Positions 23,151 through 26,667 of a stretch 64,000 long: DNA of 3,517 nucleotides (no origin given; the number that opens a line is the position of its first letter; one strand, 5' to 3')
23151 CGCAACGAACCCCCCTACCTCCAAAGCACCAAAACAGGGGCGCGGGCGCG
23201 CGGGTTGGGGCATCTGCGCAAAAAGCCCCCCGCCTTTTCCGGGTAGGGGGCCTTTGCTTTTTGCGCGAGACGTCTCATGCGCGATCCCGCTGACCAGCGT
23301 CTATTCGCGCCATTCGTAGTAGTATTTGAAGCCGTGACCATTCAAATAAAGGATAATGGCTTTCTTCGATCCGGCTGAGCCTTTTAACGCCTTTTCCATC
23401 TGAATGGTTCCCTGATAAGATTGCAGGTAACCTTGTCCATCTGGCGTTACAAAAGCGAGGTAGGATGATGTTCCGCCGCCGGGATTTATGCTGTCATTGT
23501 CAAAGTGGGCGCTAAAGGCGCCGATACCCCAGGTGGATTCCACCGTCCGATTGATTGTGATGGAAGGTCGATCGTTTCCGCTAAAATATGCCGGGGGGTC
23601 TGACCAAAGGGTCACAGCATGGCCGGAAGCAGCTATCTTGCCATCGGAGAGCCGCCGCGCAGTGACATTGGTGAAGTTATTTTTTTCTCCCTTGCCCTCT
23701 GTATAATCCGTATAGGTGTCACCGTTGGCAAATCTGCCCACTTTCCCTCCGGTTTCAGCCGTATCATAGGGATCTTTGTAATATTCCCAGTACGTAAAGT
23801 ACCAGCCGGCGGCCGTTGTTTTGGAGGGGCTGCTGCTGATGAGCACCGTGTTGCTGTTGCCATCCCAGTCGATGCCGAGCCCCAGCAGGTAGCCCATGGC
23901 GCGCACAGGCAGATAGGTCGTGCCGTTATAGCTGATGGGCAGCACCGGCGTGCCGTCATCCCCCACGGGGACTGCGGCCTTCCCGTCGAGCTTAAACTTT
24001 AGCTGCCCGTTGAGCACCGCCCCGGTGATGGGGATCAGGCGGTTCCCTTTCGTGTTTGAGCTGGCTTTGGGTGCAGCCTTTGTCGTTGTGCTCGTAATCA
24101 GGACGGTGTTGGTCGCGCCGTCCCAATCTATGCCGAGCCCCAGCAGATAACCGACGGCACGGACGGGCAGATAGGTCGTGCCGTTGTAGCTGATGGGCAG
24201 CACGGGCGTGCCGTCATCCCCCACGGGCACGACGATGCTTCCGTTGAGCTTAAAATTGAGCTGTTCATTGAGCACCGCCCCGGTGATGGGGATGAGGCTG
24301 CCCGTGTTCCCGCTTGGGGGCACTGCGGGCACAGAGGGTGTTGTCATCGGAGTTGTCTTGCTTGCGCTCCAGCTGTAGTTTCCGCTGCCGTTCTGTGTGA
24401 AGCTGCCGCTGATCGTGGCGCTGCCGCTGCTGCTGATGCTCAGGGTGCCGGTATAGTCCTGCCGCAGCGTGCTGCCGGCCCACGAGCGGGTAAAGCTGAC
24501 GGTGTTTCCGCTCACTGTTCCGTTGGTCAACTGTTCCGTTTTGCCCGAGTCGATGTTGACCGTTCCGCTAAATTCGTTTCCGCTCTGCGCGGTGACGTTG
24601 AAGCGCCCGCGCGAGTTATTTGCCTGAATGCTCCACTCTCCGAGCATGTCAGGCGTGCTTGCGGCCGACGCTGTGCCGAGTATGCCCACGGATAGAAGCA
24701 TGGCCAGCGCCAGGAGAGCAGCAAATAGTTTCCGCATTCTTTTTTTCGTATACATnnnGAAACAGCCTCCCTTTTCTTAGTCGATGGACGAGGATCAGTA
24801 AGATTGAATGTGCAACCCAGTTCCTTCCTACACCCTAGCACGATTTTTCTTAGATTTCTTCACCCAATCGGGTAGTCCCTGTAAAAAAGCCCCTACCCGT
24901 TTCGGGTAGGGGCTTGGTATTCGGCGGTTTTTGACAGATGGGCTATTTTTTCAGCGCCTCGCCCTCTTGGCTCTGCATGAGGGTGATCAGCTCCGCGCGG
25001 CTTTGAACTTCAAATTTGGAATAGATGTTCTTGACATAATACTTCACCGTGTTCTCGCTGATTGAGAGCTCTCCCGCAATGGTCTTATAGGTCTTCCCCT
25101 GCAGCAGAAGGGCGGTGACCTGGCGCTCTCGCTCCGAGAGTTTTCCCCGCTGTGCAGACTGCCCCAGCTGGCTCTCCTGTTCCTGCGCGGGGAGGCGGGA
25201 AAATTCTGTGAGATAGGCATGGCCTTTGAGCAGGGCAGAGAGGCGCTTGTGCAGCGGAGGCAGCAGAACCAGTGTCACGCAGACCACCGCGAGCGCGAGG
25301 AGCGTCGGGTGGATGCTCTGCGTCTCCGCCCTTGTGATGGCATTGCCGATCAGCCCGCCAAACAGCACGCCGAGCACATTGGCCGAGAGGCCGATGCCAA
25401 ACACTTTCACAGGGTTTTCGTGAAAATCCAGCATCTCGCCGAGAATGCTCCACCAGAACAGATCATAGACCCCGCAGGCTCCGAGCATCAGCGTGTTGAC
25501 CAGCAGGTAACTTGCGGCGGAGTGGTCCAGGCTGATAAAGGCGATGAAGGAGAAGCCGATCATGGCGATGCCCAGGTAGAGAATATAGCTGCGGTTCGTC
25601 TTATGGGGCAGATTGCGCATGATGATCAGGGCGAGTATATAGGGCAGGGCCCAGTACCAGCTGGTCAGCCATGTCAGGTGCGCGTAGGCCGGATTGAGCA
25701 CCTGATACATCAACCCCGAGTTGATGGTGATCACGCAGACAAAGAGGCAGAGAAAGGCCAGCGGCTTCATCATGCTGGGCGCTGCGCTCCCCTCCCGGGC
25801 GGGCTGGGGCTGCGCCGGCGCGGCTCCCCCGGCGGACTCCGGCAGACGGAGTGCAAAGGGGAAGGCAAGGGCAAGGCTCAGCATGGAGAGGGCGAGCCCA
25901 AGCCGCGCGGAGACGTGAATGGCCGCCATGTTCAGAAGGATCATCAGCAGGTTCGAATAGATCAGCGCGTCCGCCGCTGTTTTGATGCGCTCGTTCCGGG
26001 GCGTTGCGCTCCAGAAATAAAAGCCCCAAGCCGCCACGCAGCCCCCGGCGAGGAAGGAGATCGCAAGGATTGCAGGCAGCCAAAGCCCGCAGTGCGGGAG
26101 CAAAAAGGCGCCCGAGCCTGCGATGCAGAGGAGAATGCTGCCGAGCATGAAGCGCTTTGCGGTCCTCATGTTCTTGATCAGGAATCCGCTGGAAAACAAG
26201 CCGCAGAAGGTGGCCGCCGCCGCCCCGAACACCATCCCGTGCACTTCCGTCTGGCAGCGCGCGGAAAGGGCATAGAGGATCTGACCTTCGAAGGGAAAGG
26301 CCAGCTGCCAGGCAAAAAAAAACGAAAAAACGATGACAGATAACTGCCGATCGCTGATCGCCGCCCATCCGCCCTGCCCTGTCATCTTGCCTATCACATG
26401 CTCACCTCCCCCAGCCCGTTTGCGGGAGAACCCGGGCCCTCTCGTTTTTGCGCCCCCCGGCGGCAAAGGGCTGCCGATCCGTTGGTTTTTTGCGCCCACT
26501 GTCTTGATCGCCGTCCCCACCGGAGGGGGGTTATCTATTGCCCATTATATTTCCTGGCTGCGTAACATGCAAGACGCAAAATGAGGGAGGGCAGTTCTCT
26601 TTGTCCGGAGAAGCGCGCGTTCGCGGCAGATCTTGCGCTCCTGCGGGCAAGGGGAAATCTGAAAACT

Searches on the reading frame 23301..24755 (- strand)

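Call 62: search_protein_families(library=pfam, proteins=[window:23301-24755:-], max_evalue=0.00001)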
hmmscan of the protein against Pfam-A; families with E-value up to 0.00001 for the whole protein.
window:23301-24755:- (484 aa): 1 family
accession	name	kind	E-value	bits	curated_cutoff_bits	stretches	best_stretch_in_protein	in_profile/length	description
PF07833.16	Cu_amine_oxidN1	-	1.3e-15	57.7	24.2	1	185-234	11-60/108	Copper amine oxidase N-terminal domain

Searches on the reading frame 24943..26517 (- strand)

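Call 62: search_protein_families(library=pfam, proteins=[window:24943-26517:-], max_evalue=0.00001)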
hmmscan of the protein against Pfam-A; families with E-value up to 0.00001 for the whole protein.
window:24943-26517:- (524 aa): 2 families
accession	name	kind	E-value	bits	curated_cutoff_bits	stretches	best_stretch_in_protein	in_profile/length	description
PF00196.25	GerE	-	1.3e-18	66.8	23.5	1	460-513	3-56/57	Bacterial regulatory proteins, luxR family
PF08281.18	Sigma70_r4_2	-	3.5e-06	27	25.7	1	459-496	10-48/54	Sigma-70, region 4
